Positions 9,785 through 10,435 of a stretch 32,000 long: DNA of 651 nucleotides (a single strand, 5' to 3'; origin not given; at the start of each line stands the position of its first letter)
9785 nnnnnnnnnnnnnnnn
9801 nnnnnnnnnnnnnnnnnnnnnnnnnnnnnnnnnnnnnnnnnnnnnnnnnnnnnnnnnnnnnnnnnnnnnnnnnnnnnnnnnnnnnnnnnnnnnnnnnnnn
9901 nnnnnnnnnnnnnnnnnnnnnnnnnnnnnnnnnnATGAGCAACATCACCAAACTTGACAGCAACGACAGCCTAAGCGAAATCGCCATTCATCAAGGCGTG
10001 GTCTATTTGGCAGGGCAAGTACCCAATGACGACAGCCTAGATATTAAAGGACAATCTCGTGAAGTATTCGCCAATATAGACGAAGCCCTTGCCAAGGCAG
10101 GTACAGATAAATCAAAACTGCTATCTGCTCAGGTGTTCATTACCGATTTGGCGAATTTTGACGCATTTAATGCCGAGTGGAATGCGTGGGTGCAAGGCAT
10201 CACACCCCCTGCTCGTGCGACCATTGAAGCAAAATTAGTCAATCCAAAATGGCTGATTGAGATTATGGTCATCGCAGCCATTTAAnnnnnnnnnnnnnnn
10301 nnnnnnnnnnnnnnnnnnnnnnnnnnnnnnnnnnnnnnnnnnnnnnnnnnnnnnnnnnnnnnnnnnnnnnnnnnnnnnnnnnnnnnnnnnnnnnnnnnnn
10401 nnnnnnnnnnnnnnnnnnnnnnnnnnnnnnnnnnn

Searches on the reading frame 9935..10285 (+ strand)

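Call 38: search_protein_families(library=pfam, proteins=[window:9935-10285:+], max_evalue=0.00001)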
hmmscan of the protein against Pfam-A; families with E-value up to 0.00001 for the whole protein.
window:9935-10285:+ (116 aa): 1 family
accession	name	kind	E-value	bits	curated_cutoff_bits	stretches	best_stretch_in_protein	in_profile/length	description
PF01042.26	Ribonuc_L-PSP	-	6e-27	94.5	27.3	1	7-116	5-121/121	Endoribonuclease L-PSP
